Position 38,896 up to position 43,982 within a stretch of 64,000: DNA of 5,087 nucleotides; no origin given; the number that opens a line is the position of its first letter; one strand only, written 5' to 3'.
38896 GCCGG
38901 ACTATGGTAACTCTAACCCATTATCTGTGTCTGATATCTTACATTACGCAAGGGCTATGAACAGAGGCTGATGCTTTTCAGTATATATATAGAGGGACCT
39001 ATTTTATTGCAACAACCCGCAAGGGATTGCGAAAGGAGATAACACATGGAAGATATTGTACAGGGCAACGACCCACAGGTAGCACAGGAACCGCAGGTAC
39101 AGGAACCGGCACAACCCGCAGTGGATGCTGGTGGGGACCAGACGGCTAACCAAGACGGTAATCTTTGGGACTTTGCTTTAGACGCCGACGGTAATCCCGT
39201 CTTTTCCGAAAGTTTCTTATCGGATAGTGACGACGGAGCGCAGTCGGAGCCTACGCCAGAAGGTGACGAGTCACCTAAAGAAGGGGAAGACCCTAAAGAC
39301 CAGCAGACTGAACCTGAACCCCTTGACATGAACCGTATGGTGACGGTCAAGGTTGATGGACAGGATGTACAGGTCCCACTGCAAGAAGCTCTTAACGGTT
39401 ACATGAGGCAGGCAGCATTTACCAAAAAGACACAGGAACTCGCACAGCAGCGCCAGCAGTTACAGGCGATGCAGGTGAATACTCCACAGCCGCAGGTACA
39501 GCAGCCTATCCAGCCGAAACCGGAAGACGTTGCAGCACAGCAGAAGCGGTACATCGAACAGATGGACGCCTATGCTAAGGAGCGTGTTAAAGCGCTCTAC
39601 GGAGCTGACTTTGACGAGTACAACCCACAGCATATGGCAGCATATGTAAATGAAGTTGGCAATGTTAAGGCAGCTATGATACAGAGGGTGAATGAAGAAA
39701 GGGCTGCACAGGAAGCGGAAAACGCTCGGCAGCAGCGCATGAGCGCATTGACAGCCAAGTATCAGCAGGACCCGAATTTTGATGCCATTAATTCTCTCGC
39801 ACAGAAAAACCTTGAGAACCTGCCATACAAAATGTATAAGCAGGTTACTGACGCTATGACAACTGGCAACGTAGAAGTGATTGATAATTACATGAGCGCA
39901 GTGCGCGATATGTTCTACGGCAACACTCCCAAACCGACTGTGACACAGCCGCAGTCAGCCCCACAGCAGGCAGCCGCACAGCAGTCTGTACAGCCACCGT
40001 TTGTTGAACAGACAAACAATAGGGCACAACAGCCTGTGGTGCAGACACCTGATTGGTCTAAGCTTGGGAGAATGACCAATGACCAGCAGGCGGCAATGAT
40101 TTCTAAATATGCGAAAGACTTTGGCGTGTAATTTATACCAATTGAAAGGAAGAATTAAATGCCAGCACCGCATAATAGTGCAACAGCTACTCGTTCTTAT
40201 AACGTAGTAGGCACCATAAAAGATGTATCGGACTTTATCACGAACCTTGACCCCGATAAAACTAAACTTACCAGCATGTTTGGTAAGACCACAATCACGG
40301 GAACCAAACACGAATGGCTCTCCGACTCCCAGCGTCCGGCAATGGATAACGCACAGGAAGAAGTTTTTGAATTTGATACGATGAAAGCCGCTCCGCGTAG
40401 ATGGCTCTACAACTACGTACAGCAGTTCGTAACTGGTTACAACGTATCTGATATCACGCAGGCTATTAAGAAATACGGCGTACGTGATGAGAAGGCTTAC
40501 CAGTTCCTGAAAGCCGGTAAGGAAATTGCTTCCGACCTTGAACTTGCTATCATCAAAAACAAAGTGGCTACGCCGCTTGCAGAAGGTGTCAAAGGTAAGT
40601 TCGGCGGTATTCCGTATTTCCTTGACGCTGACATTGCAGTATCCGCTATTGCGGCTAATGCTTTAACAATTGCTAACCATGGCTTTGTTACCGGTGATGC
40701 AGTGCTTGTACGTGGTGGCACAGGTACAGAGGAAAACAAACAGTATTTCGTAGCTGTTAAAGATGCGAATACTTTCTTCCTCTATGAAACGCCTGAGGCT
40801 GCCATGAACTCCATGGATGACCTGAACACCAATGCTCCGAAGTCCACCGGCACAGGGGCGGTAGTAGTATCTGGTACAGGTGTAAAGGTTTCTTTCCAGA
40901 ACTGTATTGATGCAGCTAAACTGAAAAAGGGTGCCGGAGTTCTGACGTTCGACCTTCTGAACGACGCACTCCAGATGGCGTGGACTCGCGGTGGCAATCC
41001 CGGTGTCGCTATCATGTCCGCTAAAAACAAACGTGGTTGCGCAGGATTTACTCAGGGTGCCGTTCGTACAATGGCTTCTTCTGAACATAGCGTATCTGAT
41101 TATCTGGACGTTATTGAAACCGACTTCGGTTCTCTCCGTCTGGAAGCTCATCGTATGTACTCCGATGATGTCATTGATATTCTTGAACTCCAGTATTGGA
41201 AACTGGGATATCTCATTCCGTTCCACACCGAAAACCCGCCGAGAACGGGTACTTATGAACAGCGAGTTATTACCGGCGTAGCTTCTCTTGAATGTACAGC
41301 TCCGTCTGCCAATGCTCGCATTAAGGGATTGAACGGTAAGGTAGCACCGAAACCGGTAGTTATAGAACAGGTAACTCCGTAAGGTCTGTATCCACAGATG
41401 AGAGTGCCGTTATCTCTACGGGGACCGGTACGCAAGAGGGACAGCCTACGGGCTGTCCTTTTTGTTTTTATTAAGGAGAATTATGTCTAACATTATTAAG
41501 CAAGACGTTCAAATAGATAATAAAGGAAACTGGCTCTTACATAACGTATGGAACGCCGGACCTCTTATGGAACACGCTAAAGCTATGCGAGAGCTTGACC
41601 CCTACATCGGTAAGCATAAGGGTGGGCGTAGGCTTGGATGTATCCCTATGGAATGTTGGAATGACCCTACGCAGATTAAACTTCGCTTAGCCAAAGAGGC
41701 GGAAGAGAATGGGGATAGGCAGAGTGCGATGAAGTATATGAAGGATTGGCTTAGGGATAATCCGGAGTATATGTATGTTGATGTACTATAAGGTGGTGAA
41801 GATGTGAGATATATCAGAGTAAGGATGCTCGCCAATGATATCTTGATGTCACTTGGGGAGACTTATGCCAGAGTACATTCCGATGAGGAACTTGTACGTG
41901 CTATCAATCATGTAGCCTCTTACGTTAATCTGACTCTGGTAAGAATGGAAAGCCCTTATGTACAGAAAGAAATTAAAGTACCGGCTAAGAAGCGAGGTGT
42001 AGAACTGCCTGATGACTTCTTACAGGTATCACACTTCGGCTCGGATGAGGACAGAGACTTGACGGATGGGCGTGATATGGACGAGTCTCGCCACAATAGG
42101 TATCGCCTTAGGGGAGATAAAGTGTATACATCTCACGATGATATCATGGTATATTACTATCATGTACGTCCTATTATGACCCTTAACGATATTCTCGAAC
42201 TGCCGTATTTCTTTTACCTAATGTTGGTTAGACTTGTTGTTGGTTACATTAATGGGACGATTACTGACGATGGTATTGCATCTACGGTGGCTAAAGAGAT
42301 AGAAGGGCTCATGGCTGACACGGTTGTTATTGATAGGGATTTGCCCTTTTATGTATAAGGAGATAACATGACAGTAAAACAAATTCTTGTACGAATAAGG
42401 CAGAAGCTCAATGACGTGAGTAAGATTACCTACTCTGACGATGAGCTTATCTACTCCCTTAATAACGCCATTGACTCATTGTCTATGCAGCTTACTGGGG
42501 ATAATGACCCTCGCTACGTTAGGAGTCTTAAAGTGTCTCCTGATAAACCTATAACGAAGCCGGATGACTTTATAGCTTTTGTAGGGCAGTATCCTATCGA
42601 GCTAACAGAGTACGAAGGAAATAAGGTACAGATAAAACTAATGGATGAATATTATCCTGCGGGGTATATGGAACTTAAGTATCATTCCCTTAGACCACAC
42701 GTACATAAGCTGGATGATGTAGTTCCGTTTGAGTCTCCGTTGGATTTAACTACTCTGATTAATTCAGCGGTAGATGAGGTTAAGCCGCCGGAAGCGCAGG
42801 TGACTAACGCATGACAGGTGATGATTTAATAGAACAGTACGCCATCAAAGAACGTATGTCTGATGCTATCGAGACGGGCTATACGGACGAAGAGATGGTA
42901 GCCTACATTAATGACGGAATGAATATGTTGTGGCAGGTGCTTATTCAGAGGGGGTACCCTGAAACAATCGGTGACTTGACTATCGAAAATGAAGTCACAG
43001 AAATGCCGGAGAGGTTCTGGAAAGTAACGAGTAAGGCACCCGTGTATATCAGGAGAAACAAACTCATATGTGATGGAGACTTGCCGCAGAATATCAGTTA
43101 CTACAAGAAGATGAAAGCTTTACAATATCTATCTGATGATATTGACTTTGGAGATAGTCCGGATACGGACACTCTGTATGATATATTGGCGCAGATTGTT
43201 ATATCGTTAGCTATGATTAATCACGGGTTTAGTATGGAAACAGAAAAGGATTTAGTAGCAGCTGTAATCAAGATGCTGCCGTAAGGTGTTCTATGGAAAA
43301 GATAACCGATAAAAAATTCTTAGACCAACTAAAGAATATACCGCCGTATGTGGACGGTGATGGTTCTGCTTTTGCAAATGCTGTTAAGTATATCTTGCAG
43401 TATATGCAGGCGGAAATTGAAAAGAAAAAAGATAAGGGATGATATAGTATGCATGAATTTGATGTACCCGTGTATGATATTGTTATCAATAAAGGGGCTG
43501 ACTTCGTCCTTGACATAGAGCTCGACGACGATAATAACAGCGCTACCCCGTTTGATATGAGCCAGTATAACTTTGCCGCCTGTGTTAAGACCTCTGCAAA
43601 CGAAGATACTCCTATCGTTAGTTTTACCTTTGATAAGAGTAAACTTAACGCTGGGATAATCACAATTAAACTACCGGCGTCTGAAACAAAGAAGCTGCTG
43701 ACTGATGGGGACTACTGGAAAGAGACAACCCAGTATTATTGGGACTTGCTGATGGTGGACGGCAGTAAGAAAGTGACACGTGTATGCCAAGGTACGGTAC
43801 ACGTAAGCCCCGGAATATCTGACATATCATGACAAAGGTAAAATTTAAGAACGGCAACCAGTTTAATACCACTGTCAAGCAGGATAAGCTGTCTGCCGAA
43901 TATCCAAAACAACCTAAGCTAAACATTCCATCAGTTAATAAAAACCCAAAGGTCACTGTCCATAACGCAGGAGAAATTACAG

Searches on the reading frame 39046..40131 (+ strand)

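Call 11: search_protein_families(library=phrogs, proteins=[window:39046-40131:+], max_evalue=0.001)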
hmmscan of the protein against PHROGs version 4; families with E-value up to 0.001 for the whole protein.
window:39046-40131:+ (361 aa): 1 family
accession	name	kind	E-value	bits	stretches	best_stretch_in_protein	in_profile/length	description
phrog_3927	-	head and packaging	1.7e-13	51.8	1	54-239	55-231/342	head scaffolding protein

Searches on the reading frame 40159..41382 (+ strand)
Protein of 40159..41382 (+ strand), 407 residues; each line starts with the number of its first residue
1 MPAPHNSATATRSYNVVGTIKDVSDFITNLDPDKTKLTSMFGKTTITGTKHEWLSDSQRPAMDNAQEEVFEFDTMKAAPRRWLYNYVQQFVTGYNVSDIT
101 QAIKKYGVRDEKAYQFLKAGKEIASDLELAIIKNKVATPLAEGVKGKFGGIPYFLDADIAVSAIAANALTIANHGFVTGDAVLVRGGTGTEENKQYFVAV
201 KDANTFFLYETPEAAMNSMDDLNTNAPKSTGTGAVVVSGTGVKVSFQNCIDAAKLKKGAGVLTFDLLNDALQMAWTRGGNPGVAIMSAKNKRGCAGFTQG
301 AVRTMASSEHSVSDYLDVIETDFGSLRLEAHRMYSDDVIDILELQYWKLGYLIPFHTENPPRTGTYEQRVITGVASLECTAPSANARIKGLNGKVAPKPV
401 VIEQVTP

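Call 11: search_protein_families(library=phrogs, proteins=[window:40159-41382:+], max_evalue=0.001)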
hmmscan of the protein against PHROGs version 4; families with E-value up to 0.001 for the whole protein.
window:40159-41382:+ (407 aa): 1 family
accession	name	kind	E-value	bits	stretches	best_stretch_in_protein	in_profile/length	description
phrog_1328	-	head and packaging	5.4e-55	188.6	1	8-400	9-315/583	major head protein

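Call 53: search_dna_similar(query=window:40159-41382:+, collection=phages, mode=protein, max_evalue=0.00001, max_rows=15)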
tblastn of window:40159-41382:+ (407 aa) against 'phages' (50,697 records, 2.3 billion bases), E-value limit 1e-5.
Records with a match: 172; places in all: 191; records where one place covers at least 80% of the query: 0.
Best place of each record, by identity: <60% 172.
By first word of the organism name: Pseudomonas 103; Aeromonas 11; Caudoviricetes 9; Proteus 8; Cronobacter 7; Salmonella 7; Bacteriophage 5; Rhizobium 5; Vibrio 4; Escherichia 2; and 10 more.
By host as written in the record: Pseudomonas aeruginosa 39; - 22; Pseudomonas aeruginosa PAO1 16; Aeromonas hydrophila 9; Pseudomonas sp. 5; Proteus mirabilis 5; Cronobacter sakazakii 4; Pseudomonas aeruginosa strain PAO1 deltafliF 4; and 51 more.
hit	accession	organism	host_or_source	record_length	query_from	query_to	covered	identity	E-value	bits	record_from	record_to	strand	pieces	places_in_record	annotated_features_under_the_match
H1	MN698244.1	Pelagibacter phage HTVC106P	Candidatus Pelagibacter sp. HTCC7211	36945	12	391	67%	29.0%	2e-10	132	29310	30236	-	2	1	head protein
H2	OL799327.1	Aeromonas phage BUCT695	Aeromonas veronii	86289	13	152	34%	34.3%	9e-10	67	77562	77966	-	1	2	major capsid protein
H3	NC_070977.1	Aeromonas phage BUCT695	Aeromonas veronii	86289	13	152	34%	34.3%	9e-10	67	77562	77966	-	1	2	major capsid protein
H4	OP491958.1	Aeromonas phage APT65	Aeromonas hydrophila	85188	13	151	34%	33.8%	1e-9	66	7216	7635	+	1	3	major head protein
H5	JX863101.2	Pseudomonas phage UFV-P2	Pseudomonas fluorescens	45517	1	132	32%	35.3%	1e-7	60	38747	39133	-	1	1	major capsid protein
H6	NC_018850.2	Pseudomonas phage UFV-P2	Pseudomonas fluorescens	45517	1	132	32%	35.3%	1e-7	60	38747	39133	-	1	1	major head protein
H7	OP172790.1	Escherichia phage ECO319P1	Shigella flexneri DA319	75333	5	134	32%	35.8%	1e-9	66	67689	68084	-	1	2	major capsid protein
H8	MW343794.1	Cronobacter phage A24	Cronobacter sp.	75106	5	134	32%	35.8%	3e-9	65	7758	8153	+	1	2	major capsid protein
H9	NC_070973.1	Cronobacter phage A24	Cronobacter sp.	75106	5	134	32%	35.8%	3e-9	65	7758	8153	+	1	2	major head protein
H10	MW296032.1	Salmonella phage pSal-SNUABM-01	Salmonella sp.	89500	9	132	30%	37.0%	5e-11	71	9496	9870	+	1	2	putative major capsid protein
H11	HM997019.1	Salmonella phage 7-11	Salmonella enterica subsp. enterica ...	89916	13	134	30%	37.6%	4e-11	71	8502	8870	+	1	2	major head protein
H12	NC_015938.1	Salmonella phage 7-11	Salmonella enterica subsp. enterica ...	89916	13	134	30%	37.6%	4e-11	71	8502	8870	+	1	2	major head protein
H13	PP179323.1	Pseudomonas phage Lyrsu01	Pseudomonas syringae USA0011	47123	1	151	37%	30.3%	3e-8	62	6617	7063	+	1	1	capsid protein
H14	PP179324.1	Pseudomonas phage Lyrsu02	Pseudomonas syringae USA0011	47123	1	151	37%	30.3%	3e-8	62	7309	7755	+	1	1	capsid protein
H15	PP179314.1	Pseudomonas phage Lyrsu03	Pseudomonas syringae P3.01.09C09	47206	1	151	37%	30.3%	3e-8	62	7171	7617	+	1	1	capsid protein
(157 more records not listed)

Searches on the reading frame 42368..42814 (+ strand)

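Call 11: search_protein_families(library=phrogs, proteins=[window:42368-42814:+], max_evalue=0.001)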
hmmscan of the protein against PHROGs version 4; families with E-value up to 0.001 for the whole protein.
window:42368-42814:+ (148 aa): 1 family
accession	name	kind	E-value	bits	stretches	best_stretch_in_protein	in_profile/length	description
phrog_399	-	head and packaging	0.00073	20.2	1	1-68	2-69/220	structural protein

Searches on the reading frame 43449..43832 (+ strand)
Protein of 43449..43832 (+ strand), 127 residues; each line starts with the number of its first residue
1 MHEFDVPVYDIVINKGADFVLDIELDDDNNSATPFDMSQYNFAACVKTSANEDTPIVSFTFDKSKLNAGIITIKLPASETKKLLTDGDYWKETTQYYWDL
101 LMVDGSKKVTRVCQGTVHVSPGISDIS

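Call 11: search_protein_families(library=phrogs, proteins=[window:43449-43832:+], max_evalue=0.001)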
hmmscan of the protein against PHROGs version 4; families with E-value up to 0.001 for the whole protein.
window:43449-43832:+ (127 aa): 2 families
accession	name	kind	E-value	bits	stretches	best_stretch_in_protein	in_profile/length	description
phrog_1084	-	unknown function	4.5e-22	79.4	1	7-124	6-115/123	unknown function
phrog_3304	-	tail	1.6e-10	42.1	1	8-126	6-115/177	L-shaped tail fiber protein assembly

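Call 19: search_protein_families(library=pfam, proteins=[window:43449-43832:+], max_evalue=0.1)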
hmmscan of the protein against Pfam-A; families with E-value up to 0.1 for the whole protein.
window:43449-43832:+ (127 aa): 2 families
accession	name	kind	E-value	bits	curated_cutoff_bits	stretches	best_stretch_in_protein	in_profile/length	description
PF23926.2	LtfC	-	2.1e-05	25.5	27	1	6-119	2-99/100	LtfC-like, beta-sandwich domain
PF06051.17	DUF928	-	0.095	12.9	26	0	52-117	54-112/184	Domain of Unknown Function (DUF928)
